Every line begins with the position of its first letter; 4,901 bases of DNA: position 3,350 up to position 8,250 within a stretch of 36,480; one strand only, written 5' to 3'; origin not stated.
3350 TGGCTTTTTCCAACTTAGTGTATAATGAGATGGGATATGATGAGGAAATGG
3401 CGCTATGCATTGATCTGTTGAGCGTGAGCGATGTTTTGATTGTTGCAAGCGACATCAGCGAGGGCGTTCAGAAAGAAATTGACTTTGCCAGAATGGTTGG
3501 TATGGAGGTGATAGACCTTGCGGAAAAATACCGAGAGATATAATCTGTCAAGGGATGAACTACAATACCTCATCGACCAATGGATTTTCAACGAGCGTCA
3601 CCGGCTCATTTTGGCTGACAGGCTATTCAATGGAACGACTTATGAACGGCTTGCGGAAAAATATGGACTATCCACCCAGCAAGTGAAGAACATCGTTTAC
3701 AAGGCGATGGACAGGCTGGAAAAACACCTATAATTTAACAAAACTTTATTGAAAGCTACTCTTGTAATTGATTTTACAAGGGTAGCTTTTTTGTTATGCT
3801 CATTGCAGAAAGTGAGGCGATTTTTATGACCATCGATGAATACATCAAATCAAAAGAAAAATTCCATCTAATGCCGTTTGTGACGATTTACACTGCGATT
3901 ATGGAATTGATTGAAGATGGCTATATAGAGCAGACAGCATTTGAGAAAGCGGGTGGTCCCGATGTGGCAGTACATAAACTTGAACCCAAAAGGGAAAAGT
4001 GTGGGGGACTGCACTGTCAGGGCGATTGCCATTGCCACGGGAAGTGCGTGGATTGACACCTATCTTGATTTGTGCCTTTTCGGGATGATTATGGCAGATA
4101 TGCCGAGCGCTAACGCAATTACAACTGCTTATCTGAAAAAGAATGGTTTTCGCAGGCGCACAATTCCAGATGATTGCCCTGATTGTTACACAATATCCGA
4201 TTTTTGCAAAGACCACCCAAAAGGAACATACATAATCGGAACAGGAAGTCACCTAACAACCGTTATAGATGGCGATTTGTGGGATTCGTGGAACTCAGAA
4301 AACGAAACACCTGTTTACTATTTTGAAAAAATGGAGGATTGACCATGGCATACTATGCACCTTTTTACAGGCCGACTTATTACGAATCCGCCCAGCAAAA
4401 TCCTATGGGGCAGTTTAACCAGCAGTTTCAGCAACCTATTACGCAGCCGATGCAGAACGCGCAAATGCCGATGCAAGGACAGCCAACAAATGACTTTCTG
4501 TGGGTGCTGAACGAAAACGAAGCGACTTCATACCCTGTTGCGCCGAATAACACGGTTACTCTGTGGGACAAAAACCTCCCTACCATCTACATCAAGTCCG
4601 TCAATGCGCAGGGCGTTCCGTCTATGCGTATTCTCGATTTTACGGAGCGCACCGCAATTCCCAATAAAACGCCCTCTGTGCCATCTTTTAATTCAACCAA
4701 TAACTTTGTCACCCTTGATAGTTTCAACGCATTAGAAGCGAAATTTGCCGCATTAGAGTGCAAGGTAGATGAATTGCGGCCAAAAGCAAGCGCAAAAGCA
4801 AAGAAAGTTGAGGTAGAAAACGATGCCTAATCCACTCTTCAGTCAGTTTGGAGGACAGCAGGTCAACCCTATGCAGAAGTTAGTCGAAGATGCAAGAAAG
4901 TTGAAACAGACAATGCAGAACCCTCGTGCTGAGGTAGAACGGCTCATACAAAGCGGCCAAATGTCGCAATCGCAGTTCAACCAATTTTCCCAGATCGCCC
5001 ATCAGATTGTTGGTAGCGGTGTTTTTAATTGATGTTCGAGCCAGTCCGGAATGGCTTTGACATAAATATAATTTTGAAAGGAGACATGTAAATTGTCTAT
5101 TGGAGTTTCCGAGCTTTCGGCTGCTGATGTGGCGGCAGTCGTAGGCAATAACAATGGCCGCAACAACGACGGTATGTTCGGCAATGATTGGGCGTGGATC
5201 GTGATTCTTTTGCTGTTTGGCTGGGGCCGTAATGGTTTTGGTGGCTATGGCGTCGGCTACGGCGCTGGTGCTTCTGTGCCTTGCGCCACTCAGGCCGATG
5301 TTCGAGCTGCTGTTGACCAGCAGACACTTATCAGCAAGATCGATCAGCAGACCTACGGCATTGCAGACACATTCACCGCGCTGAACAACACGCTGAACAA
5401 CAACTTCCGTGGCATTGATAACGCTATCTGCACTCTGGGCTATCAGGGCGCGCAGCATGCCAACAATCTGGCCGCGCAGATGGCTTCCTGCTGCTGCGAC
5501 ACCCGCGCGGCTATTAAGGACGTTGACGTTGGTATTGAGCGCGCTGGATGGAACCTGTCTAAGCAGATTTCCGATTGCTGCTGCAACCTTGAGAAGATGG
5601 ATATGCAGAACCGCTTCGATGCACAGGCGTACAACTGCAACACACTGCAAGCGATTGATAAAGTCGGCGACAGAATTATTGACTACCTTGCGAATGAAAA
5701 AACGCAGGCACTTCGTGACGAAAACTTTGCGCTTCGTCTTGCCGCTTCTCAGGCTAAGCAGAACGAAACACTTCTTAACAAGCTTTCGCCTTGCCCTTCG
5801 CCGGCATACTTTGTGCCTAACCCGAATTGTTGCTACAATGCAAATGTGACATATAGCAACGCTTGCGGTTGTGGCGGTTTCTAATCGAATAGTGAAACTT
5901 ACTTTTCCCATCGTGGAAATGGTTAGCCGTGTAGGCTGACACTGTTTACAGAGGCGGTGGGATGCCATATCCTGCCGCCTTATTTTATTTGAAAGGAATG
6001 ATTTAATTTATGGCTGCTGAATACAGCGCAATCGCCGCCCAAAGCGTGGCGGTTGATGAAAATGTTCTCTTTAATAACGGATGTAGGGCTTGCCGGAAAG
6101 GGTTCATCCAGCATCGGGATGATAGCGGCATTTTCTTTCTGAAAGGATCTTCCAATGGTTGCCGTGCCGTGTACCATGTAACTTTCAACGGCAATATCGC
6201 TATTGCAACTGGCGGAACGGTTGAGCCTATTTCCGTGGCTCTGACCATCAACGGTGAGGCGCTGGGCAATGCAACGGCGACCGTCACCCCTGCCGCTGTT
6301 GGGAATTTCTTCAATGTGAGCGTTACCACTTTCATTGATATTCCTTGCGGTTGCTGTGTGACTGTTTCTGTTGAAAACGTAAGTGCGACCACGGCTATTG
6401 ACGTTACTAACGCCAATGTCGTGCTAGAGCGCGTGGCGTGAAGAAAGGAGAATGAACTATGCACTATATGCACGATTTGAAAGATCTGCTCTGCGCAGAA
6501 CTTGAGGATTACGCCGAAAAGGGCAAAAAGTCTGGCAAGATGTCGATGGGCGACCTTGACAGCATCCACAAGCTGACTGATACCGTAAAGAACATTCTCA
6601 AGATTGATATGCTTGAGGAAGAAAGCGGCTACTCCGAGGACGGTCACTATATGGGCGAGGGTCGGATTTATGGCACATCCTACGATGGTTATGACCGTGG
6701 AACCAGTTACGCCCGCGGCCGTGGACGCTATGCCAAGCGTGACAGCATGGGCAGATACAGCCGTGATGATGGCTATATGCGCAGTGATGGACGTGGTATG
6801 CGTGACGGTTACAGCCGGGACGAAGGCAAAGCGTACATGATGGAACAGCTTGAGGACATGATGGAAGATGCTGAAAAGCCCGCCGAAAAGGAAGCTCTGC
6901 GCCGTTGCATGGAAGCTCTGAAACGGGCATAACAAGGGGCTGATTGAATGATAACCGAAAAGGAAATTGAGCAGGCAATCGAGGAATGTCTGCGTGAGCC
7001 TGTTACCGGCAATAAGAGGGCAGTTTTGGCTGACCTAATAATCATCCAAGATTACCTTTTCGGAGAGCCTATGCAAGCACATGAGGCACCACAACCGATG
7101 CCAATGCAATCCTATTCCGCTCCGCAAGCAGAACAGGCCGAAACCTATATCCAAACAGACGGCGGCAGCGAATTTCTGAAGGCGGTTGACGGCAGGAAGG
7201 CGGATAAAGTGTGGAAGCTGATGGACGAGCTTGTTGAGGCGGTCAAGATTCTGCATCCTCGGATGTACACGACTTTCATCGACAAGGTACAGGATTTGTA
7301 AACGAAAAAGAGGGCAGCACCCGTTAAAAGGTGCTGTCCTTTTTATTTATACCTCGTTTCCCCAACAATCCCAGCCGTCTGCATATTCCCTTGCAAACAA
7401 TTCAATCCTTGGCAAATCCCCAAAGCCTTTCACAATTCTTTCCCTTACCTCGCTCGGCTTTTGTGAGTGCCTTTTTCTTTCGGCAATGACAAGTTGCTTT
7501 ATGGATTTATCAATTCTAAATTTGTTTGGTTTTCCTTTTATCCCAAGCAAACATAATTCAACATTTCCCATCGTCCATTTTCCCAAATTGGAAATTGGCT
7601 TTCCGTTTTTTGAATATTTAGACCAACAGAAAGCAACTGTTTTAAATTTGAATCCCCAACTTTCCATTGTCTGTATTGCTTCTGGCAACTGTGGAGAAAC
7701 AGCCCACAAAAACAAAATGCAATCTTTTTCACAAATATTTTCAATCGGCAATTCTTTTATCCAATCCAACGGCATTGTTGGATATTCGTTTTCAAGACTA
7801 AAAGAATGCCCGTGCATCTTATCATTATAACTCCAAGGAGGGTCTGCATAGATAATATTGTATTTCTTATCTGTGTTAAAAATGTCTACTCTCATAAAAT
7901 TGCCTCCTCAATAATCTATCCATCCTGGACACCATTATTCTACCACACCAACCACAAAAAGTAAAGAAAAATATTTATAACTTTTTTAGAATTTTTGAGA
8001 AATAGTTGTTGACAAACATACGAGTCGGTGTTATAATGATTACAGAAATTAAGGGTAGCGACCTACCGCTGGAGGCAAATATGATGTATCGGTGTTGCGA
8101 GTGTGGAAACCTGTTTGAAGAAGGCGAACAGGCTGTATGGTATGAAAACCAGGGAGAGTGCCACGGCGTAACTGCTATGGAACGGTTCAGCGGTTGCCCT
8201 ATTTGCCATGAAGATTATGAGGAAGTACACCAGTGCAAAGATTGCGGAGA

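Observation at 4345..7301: Six-gene accessory module resembling spore-surface or self-assembling building blocks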

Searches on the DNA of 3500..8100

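Call 49: search_rna_families(source=window, start=3500, end=8100, threshold=evalue, max_evalue=1)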
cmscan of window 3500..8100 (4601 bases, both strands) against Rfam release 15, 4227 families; matches with E-value up to 1: 1.
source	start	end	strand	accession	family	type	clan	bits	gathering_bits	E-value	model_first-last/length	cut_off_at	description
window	7305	7352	-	RF01489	sbrA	Gene; sRNA;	-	20.5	45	0.88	1-71/71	no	Listeria sRNA sbrA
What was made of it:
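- Tried and rejected: An Rfam scan of 3500-8100 gave only a sub-threshold sbrA match on the terminator (call 49).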

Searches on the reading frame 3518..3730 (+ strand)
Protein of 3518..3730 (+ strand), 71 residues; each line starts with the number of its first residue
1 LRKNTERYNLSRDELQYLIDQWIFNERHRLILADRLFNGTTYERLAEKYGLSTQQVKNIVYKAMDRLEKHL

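Call 56: search_protein_families(library=pfam, proteins=[window:3518-3730:+], max_evalue=0.1)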
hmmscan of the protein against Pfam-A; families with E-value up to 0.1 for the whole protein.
window:3518-3730:+ (71 aa): 11 families
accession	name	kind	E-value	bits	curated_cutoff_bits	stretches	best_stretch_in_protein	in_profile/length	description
PF04545.22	Sigma70_r4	-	3.5e-09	36.5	24.1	1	25-67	6-48/50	Sigma-70, region 4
PF08765.17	Mor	-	0.0001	22.7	24.9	1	23-64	57-96/107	Mor transcription activator family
PF13613.12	HTH_Tnp_4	-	0.00043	20.3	27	1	39-71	19-51/53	Helix-turn-helix of DDE superfamily endonuclease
PF13518.12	HTH_28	-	0.0017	18.8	25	1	28-59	1-32/52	Helix-turn-helix domain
PF05920.17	Homeobox_KN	-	0.0043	17.3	24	0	43-58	17-32/40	Homeobox KN domain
PF08281.18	Sigma70_r4_2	-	0.017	15.2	25.7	1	31-67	18-54/54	Sigma-70, region 4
PF16509.11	KORA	-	0.025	15.2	26.7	1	14-70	5-61/84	TrfB plasmid transcriptional repressor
PF13384.12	HTH_23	-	0.054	13.8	24.6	1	29-60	7-38/50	Homeodomain-like domain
PF13693.12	HTH_35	-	0.068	13.6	25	1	38-69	14-45/75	Winged helix-turn-helix DNA-binding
PF02346.21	Vac_Fusion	-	0.073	13.1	24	0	44-71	11-37/56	Chordopoxvirus multifunctional envelope protein A27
PF13730.12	HTH_36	-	0.088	13.1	25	0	38-59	21-45/55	Helix-turn-helix domain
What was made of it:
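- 3518..3733 (+): Small (71 aa) sigma-70 region-4 / Mor-like HTH protein; candidate regulator of the cassette. Pfam Sigma70_r4 scores 36.5 bits, above the 24.1 cut-off; Mor E=1e-4 (call 56).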

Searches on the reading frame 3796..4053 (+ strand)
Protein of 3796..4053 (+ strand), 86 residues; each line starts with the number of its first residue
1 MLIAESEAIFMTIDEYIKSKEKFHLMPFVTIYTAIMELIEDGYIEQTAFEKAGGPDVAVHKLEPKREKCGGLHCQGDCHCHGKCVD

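Call 5: search_protein_families(library=pfam, proteins=[window:3796-4053:+], max_evalue=1)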
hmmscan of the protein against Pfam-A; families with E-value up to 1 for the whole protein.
window:3796-4053:+ (86 aa): 3 families
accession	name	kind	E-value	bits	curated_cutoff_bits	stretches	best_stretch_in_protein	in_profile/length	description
PF06304.16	DUF1048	-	0.0011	19.8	29.6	1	6-58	24-76/102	Protein of unknown function (DUF1048)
PF22194.2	F-93_WHD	-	0.11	13.1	28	1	16-45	17-46/62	F-93, winged-helix domain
PF03551.20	PadR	-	0.27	11.7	27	1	29-61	32-64/75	Transcriptional regulator PadR-like family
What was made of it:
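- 3796..4056 (+): 86-aa ORF with a Cys/His-rich C-terminus that overlaps the P0 start; status uncertain. Only weak winged-helix-like Pfam hits (call 5).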

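Call 6: search_protein_families(library=phrogs, proteins=[window:3796-4053:+], max_evalue=1)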
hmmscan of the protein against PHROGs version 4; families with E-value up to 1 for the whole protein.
window:3796-4053:+ (86 aa): 3 families
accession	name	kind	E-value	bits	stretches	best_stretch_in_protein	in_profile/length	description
phrog_11046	-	transcription regulation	0.033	15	1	12-47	25-56/94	transcriptional regulator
phrog_30063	-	unknown function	0.15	13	1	15-34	10-29/45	-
phrog_11233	-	DNA, RNA and nucleotide metabolism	0.52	10.6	1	18-51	52-85/297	replication initiation protein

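Call 11: search_protein_families(library=ncbifam, proteins=[window:3796-4053:+], max_evalue=1)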
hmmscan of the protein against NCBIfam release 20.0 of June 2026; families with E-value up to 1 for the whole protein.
window:3796-4053:+ (86 aa): 0 families

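Call 12: search_protein_families(library=padloc, proteins=[window:3796-4053:+], max_evalue=1)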
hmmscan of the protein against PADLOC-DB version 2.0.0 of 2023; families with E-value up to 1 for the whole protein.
window:3796-4053:+ (86 aa): 0 families
